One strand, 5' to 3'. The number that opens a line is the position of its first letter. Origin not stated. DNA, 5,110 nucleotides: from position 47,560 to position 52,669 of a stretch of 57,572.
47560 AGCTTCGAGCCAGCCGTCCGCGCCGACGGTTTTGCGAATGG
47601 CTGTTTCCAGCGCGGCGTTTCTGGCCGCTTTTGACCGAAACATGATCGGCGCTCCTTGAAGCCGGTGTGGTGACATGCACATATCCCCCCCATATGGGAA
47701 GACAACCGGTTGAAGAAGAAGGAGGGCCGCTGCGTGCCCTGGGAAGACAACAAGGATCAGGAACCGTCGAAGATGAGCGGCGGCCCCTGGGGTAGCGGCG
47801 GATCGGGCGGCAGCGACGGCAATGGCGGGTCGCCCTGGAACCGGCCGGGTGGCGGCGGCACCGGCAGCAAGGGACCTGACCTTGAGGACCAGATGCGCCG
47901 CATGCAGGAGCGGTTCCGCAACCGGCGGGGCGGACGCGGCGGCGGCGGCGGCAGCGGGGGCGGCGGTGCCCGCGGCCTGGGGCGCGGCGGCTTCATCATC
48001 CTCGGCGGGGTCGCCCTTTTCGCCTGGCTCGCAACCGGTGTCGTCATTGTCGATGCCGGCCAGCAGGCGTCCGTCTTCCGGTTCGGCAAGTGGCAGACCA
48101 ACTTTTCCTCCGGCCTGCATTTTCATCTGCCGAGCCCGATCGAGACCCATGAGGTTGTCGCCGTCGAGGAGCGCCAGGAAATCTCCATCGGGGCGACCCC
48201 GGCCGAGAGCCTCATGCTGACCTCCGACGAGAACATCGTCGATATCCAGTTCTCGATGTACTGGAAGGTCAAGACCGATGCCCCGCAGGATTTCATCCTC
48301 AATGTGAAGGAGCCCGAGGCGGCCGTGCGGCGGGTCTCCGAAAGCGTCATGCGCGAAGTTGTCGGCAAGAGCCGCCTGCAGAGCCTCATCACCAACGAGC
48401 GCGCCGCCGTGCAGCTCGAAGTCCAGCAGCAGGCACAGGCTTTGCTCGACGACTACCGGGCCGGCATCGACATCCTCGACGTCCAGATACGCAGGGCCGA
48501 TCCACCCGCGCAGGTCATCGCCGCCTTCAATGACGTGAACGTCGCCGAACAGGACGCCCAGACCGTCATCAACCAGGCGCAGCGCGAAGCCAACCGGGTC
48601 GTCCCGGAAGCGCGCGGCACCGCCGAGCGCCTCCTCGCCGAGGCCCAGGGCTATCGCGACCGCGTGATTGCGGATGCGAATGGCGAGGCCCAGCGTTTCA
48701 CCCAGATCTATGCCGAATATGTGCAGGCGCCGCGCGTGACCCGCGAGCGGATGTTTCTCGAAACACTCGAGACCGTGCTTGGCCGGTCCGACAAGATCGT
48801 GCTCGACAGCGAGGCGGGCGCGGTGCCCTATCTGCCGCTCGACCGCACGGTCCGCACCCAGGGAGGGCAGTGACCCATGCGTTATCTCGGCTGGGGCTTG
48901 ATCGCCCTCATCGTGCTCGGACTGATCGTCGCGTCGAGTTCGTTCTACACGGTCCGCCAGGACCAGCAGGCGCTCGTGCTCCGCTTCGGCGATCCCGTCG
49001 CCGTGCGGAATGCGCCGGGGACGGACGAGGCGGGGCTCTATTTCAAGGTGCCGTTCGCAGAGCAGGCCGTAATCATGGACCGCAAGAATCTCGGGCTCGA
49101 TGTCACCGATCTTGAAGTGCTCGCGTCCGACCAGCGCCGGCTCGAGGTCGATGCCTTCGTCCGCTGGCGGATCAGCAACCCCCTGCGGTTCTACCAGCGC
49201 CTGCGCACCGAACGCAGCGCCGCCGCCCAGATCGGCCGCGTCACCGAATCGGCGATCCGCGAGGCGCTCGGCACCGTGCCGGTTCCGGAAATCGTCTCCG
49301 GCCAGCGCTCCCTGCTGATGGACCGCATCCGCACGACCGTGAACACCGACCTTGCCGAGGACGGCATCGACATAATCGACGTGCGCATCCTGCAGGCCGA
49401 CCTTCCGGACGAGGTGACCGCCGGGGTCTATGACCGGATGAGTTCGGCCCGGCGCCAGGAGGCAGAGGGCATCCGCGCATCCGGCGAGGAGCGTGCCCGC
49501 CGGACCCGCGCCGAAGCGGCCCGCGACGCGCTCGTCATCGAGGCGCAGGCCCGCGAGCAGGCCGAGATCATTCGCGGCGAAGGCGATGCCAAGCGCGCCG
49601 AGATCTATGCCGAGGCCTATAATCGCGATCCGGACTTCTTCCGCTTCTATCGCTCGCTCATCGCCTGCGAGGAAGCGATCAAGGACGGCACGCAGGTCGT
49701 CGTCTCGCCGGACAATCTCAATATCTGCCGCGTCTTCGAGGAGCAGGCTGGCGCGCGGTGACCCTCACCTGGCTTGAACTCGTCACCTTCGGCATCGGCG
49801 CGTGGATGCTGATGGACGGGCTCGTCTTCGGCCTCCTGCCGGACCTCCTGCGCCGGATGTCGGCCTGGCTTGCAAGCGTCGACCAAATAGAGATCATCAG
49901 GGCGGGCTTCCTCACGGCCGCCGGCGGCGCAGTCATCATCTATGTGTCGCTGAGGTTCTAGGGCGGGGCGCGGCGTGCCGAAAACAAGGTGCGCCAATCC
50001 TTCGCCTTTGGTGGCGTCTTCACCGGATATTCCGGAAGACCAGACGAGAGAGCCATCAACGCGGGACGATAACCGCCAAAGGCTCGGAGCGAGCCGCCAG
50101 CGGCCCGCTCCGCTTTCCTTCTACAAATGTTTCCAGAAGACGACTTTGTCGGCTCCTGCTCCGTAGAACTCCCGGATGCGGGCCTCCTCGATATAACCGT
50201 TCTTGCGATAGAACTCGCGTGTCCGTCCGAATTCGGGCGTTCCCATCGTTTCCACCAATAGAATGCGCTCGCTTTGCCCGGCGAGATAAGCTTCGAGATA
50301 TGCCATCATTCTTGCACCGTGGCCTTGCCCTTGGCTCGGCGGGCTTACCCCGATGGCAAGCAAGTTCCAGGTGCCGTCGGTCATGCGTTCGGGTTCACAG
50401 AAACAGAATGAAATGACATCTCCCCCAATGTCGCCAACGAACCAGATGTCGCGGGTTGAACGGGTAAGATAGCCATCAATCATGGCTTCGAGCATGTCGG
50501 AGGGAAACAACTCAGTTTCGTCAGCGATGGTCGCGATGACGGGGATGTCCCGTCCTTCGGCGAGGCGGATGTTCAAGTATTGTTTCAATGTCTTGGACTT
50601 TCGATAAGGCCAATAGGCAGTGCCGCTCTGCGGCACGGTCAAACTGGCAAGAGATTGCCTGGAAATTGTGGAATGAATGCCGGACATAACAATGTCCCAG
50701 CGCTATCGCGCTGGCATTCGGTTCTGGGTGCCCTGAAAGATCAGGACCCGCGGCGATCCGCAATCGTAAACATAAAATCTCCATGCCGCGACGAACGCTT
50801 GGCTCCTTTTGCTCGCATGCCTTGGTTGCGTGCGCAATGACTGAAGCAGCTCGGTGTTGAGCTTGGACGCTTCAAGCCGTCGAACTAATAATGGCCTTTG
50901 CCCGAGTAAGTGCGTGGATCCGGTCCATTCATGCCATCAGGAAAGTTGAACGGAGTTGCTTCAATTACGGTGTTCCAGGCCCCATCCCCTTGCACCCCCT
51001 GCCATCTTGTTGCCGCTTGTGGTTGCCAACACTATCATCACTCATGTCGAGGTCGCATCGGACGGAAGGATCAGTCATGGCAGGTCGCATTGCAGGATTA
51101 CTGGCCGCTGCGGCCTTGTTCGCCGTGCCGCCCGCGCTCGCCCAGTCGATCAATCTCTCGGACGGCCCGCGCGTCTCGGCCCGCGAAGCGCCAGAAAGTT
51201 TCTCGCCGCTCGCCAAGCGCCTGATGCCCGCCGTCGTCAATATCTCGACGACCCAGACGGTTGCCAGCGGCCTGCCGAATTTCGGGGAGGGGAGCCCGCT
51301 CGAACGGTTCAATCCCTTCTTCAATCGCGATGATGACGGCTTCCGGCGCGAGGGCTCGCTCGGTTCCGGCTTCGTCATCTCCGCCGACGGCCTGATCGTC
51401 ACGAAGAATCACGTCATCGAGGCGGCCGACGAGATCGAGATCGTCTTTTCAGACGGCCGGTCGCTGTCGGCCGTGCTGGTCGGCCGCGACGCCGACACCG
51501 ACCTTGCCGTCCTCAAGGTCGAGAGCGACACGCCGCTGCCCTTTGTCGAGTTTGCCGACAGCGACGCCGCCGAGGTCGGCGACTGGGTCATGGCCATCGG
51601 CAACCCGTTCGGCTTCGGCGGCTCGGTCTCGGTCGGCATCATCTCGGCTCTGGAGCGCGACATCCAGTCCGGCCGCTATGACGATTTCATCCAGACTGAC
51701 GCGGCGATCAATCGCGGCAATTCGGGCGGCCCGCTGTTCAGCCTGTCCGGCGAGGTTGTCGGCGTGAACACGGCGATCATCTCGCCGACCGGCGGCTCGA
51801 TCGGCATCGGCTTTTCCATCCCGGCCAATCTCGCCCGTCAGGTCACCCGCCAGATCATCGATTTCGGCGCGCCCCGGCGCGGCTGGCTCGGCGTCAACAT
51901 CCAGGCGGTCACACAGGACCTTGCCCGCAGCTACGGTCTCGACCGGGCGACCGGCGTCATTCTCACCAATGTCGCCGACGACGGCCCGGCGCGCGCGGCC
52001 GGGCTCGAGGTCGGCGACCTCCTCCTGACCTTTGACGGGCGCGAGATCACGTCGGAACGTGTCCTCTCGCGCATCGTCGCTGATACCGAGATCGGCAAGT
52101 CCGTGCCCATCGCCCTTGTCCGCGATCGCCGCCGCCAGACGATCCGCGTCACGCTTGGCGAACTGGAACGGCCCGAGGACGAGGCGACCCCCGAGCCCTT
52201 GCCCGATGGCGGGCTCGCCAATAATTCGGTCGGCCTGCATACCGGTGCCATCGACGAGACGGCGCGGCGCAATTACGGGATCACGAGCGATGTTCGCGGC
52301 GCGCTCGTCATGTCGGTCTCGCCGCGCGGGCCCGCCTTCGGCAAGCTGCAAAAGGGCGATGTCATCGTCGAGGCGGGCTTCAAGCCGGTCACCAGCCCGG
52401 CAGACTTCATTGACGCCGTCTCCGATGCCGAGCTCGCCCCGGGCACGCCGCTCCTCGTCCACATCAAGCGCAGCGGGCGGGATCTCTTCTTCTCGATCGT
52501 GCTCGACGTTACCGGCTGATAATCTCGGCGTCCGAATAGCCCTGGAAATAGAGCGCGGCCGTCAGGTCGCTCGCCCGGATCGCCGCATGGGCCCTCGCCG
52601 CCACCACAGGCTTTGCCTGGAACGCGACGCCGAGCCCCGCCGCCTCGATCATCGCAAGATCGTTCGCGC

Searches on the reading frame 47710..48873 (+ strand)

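Call 94: search_protein_families(library=pfam, proteins=[window:47710-48873:+], max_evalue=0.001)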
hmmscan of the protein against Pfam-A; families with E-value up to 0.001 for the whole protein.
window:47710-48873:+ (387 aa): 1 family
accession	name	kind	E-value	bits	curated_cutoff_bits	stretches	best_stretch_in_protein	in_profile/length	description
PF01145.31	Band_7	-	7.6e-28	98.2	23.6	1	113-294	2-176/176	SPFH domain / Band 7 family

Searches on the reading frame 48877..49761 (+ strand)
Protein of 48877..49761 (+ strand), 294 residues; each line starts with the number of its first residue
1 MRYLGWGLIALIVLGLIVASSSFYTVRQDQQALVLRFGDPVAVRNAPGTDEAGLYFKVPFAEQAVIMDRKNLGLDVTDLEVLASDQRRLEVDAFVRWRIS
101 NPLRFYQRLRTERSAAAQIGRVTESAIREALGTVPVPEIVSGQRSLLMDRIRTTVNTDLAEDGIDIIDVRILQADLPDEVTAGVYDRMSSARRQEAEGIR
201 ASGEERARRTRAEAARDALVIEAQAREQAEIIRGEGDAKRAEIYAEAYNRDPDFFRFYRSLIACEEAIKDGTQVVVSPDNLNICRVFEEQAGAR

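Call 94: search_protein_families(library=pfam, proteins=[window:48877-49761:+], max_evalue=0.001)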
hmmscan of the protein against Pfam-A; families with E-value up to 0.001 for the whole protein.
window:48877-49761:+ (294 aa): 1 family
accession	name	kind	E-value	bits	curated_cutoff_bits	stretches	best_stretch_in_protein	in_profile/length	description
PF01145.31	Band_7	-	3.4e-28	99.3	23.6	1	25-204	2-175/176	SPFH domain / Band 7 family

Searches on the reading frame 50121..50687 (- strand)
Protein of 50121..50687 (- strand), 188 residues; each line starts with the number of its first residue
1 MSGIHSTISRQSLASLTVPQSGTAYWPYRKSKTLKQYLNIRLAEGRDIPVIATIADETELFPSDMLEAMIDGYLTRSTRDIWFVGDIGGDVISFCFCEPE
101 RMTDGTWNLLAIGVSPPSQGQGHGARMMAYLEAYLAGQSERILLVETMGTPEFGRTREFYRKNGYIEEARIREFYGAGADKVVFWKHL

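Call 94: search_protein_families(library=pfam, proteins=[window:50121-50687:-], max_evalue=0.001)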
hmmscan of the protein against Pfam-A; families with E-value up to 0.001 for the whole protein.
window:50121-50687:- (188 aa): 2 families
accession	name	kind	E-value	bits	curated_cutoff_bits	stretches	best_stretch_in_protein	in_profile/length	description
PF13508.13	Acetyltransf_7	-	2e-09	38.1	27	1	81-166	4-83/84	Acetyltransferase (GNAT) domain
PF00583.31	Acetyltransf_1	-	2.8e-07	31.2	20.7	1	59-165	14-116/116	Acetyltransferase (GNAT) family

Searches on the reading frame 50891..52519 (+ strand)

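Call 94: search_protein_families(library=pfam, proteins=[window:50891-52519:+], max_evalue=0.001)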
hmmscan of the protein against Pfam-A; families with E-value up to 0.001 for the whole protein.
window:50891-52519:+ (542 aa): 5 families
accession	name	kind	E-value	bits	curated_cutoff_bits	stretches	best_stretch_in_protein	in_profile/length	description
PF13365.12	Trypsin_2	-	9.6e-36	124.1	27.6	1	158-292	1-144/144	Trypsin-like peptidase domain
PF13180.12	PDZ_2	-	8.8e-24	84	27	2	333-422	3-80/80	PDZ domain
PF00089.32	Trypsin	-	4.1e-18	66.5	20.6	1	156-313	25-214/220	Trypsin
PF17820.7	PDZ_6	-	2.7e-12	46.7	27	1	359-411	3-54/54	PDZ domain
PF00595.29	PDZ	-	6.4e-11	42.9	23.2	1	327-404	7-75/81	PDZ domain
